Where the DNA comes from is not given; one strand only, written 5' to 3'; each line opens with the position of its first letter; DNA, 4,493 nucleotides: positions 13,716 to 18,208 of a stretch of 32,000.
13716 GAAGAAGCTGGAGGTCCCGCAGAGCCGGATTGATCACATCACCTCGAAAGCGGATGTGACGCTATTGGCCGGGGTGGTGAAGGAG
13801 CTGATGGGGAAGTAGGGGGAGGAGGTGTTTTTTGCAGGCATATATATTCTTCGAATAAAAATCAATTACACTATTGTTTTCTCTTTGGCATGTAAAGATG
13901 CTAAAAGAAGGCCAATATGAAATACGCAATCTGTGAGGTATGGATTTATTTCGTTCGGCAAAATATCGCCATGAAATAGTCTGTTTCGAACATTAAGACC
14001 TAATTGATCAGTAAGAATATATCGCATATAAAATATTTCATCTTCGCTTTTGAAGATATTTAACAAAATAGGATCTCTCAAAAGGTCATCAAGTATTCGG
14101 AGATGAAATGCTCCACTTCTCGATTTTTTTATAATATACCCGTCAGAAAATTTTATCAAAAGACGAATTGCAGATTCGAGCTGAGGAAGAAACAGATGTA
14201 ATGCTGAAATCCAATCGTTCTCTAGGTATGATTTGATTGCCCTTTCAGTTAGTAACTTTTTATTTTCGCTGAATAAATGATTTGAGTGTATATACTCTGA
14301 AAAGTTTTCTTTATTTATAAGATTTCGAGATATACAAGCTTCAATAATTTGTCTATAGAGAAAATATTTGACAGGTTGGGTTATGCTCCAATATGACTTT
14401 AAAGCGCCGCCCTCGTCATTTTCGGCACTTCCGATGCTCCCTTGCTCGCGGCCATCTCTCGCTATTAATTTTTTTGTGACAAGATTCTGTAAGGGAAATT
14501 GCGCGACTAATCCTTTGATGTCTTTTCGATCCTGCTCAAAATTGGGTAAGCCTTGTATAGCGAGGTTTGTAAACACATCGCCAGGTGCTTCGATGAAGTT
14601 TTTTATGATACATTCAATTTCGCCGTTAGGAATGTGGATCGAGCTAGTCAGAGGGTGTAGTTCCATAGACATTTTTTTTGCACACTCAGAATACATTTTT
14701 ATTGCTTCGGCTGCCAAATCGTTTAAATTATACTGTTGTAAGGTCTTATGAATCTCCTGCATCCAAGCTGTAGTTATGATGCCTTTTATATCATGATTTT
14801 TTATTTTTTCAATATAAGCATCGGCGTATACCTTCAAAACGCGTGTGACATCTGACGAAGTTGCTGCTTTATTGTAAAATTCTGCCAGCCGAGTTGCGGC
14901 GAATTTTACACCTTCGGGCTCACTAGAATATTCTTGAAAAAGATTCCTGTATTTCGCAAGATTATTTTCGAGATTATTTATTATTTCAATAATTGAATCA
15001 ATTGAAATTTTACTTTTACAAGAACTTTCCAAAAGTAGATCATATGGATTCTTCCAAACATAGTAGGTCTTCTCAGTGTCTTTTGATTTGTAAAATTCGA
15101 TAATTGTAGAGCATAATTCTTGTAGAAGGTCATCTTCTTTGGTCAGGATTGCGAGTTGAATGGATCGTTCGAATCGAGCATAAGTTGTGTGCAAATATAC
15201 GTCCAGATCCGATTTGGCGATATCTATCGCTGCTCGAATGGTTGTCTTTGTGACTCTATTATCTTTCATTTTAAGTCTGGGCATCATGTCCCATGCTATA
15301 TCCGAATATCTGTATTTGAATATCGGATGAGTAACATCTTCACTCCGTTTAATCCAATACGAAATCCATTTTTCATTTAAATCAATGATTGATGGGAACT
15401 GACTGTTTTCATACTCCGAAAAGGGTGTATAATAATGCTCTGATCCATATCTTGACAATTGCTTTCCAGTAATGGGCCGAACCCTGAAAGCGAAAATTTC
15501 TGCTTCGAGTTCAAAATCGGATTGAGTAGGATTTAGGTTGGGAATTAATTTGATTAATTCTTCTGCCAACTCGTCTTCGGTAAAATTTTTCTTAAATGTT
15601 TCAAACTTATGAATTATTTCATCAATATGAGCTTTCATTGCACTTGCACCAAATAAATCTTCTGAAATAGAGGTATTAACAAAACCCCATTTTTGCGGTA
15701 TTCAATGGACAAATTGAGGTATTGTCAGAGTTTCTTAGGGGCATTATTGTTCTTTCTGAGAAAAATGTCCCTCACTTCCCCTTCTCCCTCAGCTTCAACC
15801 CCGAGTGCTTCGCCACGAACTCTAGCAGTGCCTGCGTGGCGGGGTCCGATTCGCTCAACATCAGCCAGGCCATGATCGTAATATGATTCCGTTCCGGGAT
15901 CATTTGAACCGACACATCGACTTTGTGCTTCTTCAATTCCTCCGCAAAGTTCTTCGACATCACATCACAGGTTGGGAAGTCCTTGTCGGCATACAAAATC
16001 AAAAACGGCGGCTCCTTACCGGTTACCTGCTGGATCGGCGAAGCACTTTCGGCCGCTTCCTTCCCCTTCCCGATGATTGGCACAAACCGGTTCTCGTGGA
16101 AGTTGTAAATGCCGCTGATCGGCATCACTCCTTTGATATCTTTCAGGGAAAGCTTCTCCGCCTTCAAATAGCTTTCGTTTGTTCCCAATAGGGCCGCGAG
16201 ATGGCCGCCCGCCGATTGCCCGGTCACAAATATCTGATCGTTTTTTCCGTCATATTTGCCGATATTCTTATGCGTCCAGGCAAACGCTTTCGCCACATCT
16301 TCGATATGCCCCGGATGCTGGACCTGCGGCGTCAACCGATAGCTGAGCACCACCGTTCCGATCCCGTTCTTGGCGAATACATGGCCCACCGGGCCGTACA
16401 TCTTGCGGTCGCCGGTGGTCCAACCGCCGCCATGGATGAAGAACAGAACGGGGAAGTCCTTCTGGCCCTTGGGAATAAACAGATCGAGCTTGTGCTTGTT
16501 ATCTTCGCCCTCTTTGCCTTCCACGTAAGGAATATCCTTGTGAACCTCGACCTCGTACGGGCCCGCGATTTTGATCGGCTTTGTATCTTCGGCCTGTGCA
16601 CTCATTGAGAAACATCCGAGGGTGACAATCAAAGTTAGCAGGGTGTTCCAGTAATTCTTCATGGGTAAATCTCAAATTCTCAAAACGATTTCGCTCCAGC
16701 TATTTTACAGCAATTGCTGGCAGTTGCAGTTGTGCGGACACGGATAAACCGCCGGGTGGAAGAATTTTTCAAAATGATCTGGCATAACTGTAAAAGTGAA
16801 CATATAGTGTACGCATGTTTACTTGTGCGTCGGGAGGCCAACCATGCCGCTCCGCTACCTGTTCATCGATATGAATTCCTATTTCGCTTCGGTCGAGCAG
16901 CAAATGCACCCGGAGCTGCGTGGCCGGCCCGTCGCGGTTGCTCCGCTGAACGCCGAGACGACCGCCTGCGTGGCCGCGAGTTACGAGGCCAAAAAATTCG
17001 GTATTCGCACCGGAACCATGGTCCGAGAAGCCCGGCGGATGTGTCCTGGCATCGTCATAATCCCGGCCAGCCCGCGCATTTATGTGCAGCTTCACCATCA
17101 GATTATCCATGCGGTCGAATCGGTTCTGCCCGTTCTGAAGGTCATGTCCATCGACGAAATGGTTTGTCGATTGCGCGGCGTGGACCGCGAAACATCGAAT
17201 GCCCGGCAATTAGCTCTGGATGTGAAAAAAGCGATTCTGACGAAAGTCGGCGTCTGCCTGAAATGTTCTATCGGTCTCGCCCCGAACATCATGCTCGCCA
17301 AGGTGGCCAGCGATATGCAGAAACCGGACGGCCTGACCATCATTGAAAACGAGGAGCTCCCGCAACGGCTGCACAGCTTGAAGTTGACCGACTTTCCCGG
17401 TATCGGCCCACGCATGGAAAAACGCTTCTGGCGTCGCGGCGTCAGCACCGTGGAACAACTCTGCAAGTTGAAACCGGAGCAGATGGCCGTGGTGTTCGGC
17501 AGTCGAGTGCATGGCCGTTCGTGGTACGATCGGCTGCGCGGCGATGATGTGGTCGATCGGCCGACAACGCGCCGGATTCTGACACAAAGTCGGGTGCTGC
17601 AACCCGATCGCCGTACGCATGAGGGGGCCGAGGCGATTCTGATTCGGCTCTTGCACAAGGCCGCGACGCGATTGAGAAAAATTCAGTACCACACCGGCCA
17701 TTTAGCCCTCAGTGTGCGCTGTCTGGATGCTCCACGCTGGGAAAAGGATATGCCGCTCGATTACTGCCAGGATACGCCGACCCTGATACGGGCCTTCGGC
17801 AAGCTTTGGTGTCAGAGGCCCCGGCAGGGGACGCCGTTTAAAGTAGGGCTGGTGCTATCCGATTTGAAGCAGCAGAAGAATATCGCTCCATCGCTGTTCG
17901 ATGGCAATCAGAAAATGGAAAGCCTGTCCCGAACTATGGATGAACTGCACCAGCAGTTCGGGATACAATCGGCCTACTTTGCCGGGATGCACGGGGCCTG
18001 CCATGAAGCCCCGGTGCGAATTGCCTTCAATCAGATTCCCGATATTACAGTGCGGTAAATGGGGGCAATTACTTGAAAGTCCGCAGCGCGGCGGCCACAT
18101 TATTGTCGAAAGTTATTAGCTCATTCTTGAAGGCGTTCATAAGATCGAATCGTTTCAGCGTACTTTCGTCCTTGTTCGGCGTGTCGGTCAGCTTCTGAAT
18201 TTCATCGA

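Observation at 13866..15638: AT-rich 590-aa protein with a C-terminal HEPN-type R-x4-H motif: candidate stand-alone abortive-infection or defence RNase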

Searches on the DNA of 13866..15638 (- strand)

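Call 98: search_dna_similar(query=L120:6813-8636:+, collection=ecoli_genomes, mode=near, max_rows=8)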
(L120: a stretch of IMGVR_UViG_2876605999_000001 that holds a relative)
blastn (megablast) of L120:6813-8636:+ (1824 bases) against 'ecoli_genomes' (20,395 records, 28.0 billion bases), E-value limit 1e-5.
Records with a match: 148; places in all: 152; records where one place covers at least 80% of the query: 147.
Genomes with a match: 148 of 5426; with a place that covers at least 80% of the query: 147. Places per genome that has any: lowest 1, median 1, highest 2. On chromosomes: 152 places; on plasmids: 0.
Best place of each record, by identity: 80-90% 148.
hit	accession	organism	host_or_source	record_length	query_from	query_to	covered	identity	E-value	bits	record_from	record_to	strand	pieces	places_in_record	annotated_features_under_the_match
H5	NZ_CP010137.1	Escherichia coli strain D2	dog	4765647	28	1824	99%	89.2%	0e+0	2239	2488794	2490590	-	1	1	DUF4209 domain-containing protein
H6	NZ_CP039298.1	Escherichia coli strain PigCaeca_1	pig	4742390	28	1824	99%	89.1%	0e+0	2233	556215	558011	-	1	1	DUF4209 domain-containing protein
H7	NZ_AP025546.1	Escherichia coli strain LR-06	Homo sapiens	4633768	28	1824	99%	89.1%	0e+0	2233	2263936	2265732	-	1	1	DUF4209 domain-containing protein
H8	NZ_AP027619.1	Escherichia coli strain PSJ-07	Homo sapiens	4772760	28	1824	99%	89.1%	0e+0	2233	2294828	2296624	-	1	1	DUF4209 domain-containing protein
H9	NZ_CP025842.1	Escherichia coli strain 720632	Homo sapiens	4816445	28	1824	99%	89.1%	0e+0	2233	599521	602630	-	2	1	DUF7380 domain-containing protein | IS3-like element IS1203 family transposase | DUF4209 domain-containing protein | AL1L pseudoknot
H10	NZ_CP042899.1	Escherichia coli strain CFSAN061763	missing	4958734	28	1824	99%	89.0%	0e+0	2228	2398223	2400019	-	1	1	DUF4209 domain-containing protein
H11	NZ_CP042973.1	Escherichia coli strain CFSAN061768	missing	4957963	28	1824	99%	89.0%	0e+0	2228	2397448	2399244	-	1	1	DUF4209 domain-containing protein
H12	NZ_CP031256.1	Escherichia coli strain M16807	Homo sapiens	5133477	28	1824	99%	89.0%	0e+0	2228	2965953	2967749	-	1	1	DUF4209 domain-containing protein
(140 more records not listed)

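Call 99: search_dna_similar(query=L120:6813-8636:+, collection=phages, mode=distant, max_rows=8)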
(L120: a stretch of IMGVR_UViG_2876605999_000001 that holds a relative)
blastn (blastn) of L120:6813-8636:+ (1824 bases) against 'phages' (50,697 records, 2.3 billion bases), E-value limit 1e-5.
No match.

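Call 100: get_annotated_region(hit=H5, flank=9000)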
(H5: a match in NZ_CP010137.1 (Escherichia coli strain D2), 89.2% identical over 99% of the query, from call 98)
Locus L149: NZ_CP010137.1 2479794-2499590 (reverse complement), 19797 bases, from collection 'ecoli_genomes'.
description: Escherichia coli strain D2 chromosome, complete genome
organism: Escherichia coli strain D2 (NCBI taxid 562)
replicon: chromosome; assembly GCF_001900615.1
host: dog; source: -; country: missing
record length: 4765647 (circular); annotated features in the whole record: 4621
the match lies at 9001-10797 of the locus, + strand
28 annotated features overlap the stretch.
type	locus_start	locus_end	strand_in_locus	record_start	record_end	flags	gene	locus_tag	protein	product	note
CDS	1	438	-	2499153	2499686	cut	rrrQ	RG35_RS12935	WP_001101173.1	lysozyme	-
CDS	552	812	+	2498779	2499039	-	-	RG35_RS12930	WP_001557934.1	hypothetical protein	-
CDS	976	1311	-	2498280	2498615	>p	-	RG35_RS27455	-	YdfR family protein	incomplete; partial in the middle of a contig; missing C-terminus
CDS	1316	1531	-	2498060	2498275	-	essQ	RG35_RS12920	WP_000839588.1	class II holin family protein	-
CDS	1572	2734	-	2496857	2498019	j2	-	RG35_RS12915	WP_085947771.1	IS3-like element IS3 family transposase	programmed frameshift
CDS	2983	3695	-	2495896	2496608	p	-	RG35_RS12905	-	helix-turn-helix domain-containing protein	frameshifted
CDS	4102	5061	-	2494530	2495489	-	-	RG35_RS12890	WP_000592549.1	YbgA family protein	-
CDS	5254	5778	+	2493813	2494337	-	-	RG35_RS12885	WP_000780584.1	lipocalin family protein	-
CDS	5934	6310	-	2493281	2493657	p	-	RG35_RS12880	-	antiterminator Q family protein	frameshifted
CDS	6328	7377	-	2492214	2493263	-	ydfU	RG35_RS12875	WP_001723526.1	DUF968 domain-containing protein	-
CDS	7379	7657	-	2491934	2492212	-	-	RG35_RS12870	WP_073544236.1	hypothetical protein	-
CDS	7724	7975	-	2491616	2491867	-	rem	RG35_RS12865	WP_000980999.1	protein Rem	-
CDS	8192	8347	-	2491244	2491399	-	hokD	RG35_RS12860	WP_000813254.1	type I toxin-antitoxin system toxin HokD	-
CDS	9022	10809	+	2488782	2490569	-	-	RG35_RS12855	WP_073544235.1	DUF4209 domain-containing protein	-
CDS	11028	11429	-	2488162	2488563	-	-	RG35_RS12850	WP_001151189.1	DUF977 family protein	-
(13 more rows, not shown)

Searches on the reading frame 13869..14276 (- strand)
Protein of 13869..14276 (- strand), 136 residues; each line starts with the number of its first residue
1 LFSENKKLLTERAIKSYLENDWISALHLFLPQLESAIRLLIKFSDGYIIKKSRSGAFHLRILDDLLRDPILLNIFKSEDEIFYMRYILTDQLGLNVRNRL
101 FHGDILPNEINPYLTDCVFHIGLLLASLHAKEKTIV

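Call 53: search_solved_structures(query=A4, max_evalue=10, show_alignments=3)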
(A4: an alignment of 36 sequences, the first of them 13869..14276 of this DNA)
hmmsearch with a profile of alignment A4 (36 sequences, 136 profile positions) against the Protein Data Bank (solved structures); distinct sequences matched with E-value up to 10: 3.
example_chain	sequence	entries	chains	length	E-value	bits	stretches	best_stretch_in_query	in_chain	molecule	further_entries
9k9w_j5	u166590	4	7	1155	0.39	13.5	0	60-88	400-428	Phycobiliprotein ApcE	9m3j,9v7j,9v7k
8agr_A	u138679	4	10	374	0.56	13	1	47-108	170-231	Beta-lactamase family protein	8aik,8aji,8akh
1i1r_B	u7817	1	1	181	1.5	11.6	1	25-98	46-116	VIRAL IL-6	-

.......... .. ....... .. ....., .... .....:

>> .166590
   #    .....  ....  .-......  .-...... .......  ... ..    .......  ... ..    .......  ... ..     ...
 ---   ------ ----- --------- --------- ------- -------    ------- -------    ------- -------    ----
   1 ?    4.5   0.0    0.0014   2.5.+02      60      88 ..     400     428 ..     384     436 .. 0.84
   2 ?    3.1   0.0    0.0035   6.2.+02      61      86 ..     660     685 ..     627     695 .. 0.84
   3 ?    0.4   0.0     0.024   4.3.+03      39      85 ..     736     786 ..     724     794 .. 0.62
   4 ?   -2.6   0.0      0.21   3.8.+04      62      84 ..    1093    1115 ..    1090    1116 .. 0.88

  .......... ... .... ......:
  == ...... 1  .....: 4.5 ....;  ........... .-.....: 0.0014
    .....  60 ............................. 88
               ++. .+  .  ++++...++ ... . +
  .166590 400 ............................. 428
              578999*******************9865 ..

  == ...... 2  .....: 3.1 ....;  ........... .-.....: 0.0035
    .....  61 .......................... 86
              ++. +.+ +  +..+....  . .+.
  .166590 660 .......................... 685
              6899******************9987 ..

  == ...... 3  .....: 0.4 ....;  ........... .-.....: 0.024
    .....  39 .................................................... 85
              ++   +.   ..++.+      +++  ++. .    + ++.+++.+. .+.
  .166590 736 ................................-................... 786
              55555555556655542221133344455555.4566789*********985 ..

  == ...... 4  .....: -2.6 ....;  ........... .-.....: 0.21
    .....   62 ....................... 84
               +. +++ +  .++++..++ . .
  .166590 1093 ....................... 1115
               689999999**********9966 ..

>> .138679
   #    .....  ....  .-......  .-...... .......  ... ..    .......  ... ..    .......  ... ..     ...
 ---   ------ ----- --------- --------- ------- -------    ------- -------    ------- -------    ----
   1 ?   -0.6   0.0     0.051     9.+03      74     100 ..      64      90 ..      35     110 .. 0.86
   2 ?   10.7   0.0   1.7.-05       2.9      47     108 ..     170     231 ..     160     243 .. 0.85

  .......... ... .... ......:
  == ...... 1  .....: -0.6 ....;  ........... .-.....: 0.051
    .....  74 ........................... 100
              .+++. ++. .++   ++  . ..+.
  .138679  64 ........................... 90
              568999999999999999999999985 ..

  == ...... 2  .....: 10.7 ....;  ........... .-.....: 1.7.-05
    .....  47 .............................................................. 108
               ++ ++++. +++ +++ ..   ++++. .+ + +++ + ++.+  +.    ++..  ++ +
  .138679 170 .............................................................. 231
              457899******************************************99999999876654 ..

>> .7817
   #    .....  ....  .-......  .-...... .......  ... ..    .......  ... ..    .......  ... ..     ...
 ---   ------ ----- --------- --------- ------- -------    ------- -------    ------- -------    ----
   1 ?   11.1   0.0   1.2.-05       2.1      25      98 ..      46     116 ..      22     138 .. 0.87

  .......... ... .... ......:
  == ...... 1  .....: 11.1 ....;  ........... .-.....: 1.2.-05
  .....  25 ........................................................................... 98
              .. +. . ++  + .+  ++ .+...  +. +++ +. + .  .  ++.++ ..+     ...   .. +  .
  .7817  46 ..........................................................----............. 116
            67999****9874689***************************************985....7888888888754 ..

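Call 57: predict_structure(alignment_id=A4)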
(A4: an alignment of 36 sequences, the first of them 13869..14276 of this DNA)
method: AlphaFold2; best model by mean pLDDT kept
length: 136 residues; sequences in the alignment: 36
mean_pLDDT: 95.3   pTM: 0.87
mean pLDDT of the five models: 95.3, 95.1, 94.7, 94.6, 94.3
residues with pLDDT >= 90: 126; 70-90: 6; 50-70: 3; < 50: 1
segments of 3 or more residues with pLDDT < 50: none
pLDDT, mean of each block of 10 residues (from residue 1): 94 98 98 98 96 96 97 94 98 97 97 98 95 64
secondary structure, 60 per line:
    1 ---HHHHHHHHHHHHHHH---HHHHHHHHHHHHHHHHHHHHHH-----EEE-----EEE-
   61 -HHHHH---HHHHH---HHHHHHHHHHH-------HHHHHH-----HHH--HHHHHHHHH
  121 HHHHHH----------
elements in order: H4-18 H22-43 E49-51 E57-59 H62-66 H70-74 H78-88 H96-101 H112-126

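Call 61: fold_search(model_id=the predicted structure, library=pdb)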
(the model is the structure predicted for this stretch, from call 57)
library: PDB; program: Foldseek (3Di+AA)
matches with E <= 10: 124; with E <= 0.001: 0
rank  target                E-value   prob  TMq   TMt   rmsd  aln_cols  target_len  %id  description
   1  2q00_A                1.6e-01  0.97  0.51  0.56   5.3       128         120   16  Crystal structure of the P95883_SULSO protein from Sulfolobus solfataricus. NESG target SsR10. (released 2007-05-29)
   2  2q00_B                1.9e-01  0.94  0.47  0.51   5.8       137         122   15  Crystal structure of the P95883_SULSO protein from Sulfolobus solfataricus. NESG target SsR10. (released 2007-05-29)
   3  2jpu_MODEL_1_A        2.4e-01  0.92  0.49  0.51   4.8       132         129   18  solution structure of NESG target SsR10, Orf c02003 protein (released 2007-07-03)
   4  7uj6_B                6.0e-01  0.14  0.23  0.21  13.0       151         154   11  Outer Surface Protein C Type K (released 2023-04-05)
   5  7nen                  6.7e-01  0.14  0.24  0.21  14.5       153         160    8  Crystal structure of outer surface protein C (OspC) from Borrelia garinii (released 2021-04-07)
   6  1o3u                  7.9e-01  0.54  0.41  0.45   7.8       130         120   14  Crystal structure of an hepn domain protein (tm0613) from thermotoga maritima at 1.75 A resolution (released 2003-04-22)
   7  1g5z                  8.3e-01  0.08  0.18  0.17  13.2       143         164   15  CRYSTAL STRUCTURE OF LYME DISEASE ANTIGEN OUTER SURFACE PROTEIN C (OSPC) FROM BORRELIA BURGDORFERI STRAIN N40 (released 2001-04-04)
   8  1ufb_A                1.1e+00  0.72  0.52  0.55   5.2       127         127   16  Crystal structure of TT1696 from Thermus thermophilus HB8 (released 2003-11-28)
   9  7uj6_A                1.1e+00  0.09  0.21  0.19  14.5       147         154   10  Outer Surface Protein C Type K (released 2023-04-05)
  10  7uj2_A                1.1e+00  0.08  0.20  0.18  14.2       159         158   10  OspC Type B (released 2023-04-05)
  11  7uj2_B                1.3e+00  0.08  0.19  0.18  13.2       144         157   11  OspC Type B (released 2023-04-05)
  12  8ruy_C                1.4e+00  0.10  0.25  0.04  16.4       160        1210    9  Structure of IFTA and IFTB in Retrograde Intraflagellar transport trains (released 2024-07-24)
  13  9bif_T                1.5e+00  0.08  0.21  0.19  14.2       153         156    8  Fab B11-OspCA complex (released 2024-11-20)
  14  9c24_D                1.6e+00  0.08  0.22  0.20  13.3       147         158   11  Fab F946 in complex with OspCB (released 2025-08-27)
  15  3at7_A                1.7e+00  0.07  0.20  0.14  10.5       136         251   16  Crystal structure of bacterial cell-surface alginate-binding protein Algp7 (released 2011-02-23)
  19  2hsb                  2.1e+00  0.75  0.57  0.61   4.5       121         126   11  Crystal structure of a hepn domain containing protein (af_0298) from archaeoglobus fulgidus at 1.95 A resolution (released 2006-08-15)
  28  8xeh_D                2.7e+00  0.33  0.46  0.50   5.7       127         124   12  Crystal structure of HEPN-MNT complex (released 2024-12-18)
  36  1wol                  3.5e+00  0.35  0.50  0.54   4.9       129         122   16  Crystal Structure of ST0689, an archaeal HEPN homologue (released 2005-11-22)
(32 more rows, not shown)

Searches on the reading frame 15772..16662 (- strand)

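Call 10: search_protein_families(library=pfam, proteins=[window:15772-16662:-], max_evalue=0.01)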
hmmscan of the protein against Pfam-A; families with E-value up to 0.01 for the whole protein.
window:15772-16662:- (296 aa): 6 families
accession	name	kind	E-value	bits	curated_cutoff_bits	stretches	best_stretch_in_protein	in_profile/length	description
PF20434.5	BD-FAE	-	3.8e-30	105.5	26.8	1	59-240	1-212/215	BD-FAE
PF07859.19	Abhydrolase_3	-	1.5e-20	74.3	25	1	73-186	1-110/210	alpha/beta hydrolase fold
PF00135.34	COesterase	-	1.9e-12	47.3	27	1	58-160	87-201/515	Carboxylesterase family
PF00326.27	Peptidase_S9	-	5.1e-07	29.8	22.6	1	127-285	49-208/213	Prolyl oligopeptidase family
PF12146.15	Hydrolase_4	-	0.00017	21.4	27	0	72-163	6-97/239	Serine aminopeptidase, S33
PF07224.18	Chlorophyllase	-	0.0079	15.5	26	0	57-188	29-159/301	Chlorophyllase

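Call 58: search_protein_families(library=padloc, proteins=[window:15772-16662:-], max_evalue=0.001)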
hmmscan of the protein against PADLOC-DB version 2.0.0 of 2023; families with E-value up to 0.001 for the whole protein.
window:15772-16662:- (296 aa): 0 families

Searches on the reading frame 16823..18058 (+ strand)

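Call 10: search_protein_families(library=pfam, proteins=[window:16823-18058:+], max_evalue=0.01)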
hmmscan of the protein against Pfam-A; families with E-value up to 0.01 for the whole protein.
window:16823-18058:+ (411 aa): 6 families
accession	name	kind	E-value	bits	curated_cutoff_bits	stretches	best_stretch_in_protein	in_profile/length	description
PF00817.25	IMS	-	5.2e-38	130.7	23.2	1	15-164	1-148/148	impB/mucB/samB family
PF11799.13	IMS_C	-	4.5e-07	30.7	20.7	1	255-353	6-104/109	impB/mucB/samB family C-terminal domain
PF21999.2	IMS_HHH_1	-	7.9e-07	29.9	27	1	189-242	1-53/53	DNA polymerase-iota, thumb domain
PF14520.12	HHH_5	-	0.00036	21.4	27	1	187-222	3-38/57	Helix-hairpin-helix domain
PF11798.14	IMS_HHH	-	0.001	19.6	24.4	1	177-201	2-26/32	IMS family HHH motif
PF11731.14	Cdd1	-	0.0017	19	25.5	1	186-222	6-42/86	Pathogenicity locus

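Call 58: search_protein_families(library=padloc, proteins=[window:16823-18058:+], max_evalue=0.001)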
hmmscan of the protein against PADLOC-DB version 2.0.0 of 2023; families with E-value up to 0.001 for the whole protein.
window:16823-18058:+ (411 aa): 0 families
